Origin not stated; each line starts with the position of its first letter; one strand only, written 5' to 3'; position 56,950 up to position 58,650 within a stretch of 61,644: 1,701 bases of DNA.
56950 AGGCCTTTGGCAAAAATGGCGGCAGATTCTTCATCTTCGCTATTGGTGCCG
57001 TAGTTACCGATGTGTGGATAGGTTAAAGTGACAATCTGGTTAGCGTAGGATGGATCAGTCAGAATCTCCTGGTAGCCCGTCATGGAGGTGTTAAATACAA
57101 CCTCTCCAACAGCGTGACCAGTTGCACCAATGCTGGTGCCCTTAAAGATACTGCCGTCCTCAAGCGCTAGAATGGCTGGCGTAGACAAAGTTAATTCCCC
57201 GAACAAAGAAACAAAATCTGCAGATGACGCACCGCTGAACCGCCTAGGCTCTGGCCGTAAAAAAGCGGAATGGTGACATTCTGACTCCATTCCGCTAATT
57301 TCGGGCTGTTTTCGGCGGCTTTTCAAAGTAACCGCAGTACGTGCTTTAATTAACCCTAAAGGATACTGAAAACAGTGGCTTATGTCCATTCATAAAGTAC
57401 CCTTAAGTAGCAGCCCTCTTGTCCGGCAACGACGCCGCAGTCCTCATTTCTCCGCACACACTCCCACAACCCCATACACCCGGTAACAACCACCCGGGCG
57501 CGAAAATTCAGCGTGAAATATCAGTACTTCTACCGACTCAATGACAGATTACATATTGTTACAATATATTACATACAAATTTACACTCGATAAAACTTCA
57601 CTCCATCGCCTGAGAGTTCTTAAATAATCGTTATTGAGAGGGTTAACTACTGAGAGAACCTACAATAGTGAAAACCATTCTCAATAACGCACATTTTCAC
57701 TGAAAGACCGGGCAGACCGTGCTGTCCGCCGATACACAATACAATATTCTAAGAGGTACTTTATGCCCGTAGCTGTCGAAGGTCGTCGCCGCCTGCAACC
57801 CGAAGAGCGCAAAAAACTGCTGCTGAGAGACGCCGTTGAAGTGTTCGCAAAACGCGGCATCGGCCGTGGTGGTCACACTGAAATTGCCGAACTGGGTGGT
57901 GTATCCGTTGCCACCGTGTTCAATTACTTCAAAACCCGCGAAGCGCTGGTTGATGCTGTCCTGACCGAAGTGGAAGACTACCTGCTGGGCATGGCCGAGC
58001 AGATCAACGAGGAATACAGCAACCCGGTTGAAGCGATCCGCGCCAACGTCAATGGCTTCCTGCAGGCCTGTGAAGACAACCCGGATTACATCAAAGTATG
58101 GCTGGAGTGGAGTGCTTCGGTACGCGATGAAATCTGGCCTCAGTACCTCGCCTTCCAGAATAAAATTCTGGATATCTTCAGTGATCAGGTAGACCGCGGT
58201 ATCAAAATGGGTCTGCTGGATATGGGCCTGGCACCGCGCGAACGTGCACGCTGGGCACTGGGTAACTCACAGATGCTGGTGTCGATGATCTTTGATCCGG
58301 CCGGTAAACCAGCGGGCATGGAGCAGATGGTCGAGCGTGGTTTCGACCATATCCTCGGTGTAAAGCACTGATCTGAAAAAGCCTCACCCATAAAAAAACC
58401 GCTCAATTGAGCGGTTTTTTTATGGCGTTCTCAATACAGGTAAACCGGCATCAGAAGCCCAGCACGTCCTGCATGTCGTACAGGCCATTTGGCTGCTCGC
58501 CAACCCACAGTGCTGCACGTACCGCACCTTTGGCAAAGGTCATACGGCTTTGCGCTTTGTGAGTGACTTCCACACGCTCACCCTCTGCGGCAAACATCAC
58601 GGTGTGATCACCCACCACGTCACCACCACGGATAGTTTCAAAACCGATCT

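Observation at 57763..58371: Vibrio-type quorum-sensing master regulator (LuxR/HapR/SmcR) homolog in a non-Vibrio context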

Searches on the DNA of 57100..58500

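Call 41: search_rna_families(source=window, start=57100, end=58500, threshold=evalue, max_evalue=10)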
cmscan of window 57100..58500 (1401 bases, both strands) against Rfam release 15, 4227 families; matches with E-value up to 10: 20.
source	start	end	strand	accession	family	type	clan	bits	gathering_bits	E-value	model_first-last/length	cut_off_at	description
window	58373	58422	+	RF00512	Leu_leader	Cis-reg; leader;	-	29.4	50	0.0011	1-148/148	no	Leucine operon leader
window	58388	58481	-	RF00506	Thr_leader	Cis-reg; leader;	-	25.8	55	0.029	1-118/118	no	Threonine operon leader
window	58322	58423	+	RF00106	RNAI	Gene; antisense;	-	24.6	47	0.055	1-102/102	no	RNAI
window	57222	57295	+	RF01676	P31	Gene; sRNA;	-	24.1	40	0.075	1-82/82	no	Pseudomonas sRNA P31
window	58375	58424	+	RF01859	Phe_leader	Cis-reg; leader;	-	22.6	55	0.55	1-125/125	no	Phenylalanine leader peptide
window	58390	58438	-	RF00106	RNAI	Gene; antisense;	-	22.4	47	0.18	1-102/102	no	RNAI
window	58391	58483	-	RF00512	Leu_leader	Cis-reg; leader;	-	21.2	50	0.15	1-148/148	no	Leucine operon leader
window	58332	58424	+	RF00513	Trp_leader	Cis-reg; leader;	-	21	41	0.24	1-100/100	no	Tryptophan operon leader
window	58392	58472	-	RF01394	isrK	Gene; sRNA;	-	20.8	50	0.074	1-77/77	no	isrK Hfq binding RNA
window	58388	58425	+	RF04144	MIR9783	Gene; miRNA;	-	20.6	100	0.5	30-67/95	no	MIR9783 microRNA precursor family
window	58388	58425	-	RF04144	MIR9783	Gene; miRNA;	-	20.6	100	0.5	30-67/95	no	MIR9783 microRNA precursor family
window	58341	58427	+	RF02059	STnc50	Gene; sRNA;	-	19.4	55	3.1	1-84/84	no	Salmonella enterica sRNA STnc40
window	58369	58443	+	RF04294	mir-3578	Gene; miRNA;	CL00149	19.2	78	2.2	1-82/82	no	mir-3578 microRNA precursor family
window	58371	58430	+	RF02362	Yfr10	Gene; sRNA;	-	19.1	43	7.9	1-78/78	no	Cyanobacterial functional RNA 10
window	57547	57607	-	RF00355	snoR28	Gene; snRNA; snoRNA; CD-box;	-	17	45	7.5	1-78/78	no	Small nucleolar RNA snoR28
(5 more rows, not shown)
